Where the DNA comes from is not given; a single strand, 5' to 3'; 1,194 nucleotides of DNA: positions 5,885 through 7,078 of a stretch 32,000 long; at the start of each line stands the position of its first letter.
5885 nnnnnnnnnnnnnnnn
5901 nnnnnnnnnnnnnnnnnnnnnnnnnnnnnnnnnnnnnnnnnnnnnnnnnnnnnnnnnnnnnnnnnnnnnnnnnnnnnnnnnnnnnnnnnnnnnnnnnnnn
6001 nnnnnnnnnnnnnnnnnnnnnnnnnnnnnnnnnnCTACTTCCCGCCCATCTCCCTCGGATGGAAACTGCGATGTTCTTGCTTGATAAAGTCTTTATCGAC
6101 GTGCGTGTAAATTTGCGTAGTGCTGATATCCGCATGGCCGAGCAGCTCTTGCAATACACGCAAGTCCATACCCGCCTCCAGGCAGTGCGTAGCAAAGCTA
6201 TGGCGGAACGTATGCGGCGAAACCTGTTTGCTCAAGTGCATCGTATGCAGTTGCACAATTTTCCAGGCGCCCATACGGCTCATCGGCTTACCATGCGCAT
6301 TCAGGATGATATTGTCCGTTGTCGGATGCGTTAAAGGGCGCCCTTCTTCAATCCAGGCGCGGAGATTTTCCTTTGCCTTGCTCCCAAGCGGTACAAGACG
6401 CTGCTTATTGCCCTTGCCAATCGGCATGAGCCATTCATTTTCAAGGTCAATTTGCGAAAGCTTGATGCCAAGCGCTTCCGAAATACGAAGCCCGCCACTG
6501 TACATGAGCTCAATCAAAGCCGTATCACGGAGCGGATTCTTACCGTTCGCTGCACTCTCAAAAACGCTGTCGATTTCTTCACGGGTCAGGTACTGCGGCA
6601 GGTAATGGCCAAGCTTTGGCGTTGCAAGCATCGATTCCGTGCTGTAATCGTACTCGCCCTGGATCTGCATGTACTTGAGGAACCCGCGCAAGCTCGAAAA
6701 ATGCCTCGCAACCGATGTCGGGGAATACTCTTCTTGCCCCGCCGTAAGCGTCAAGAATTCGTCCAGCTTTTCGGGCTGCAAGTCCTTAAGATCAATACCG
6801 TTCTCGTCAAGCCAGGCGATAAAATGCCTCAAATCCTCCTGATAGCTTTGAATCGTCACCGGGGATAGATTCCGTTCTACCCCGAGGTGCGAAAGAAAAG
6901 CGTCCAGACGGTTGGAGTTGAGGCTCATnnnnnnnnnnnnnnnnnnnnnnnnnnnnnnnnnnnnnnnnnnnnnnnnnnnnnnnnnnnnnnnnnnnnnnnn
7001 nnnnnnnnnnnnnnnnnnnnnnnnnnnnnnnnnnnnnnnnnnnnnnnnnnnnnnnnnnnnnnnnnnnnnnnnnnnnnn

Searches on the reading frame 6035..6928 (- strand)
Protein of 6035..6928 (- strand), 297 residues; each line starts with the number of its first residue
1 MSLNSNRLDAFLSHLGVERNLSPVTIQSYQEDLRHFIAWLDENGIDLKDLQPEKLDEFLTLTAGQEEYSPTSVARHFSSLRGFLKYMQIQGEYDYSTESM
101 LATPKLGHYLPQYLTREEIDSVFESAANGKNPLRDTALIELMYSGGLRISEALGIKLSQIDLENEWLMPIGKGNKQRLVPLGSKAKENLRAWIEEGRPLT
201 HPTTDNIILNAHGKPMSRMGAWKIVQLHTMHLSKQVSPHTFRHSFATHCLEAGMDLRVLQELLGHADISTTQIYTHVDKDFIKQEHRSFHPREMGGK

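Call 13: search_protein_families(library=pfam, proteins=[window:6035-6928:-])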
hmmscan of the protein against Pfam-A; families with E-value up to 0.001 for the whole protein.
window:6035-6928:- (297 aa): 3 families
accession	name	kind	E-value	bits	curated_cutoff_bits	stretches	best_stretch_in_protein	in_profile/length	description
PF00589.27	Phage_integrase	-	4.3e-46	157.3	27.1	1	113-279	2-170/172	Phage integrase family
PF02899.23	Phage_int_SAM_1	-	6.7e-19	68.4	22.3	1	8-87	1-79/83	Phage integrase, N-terminal SAM-like domain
PF13495.12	Phage_int_SAM_4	-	4e-08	34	27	1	8-85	2-76/85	Phage integrase, N-terminal SAM-like domain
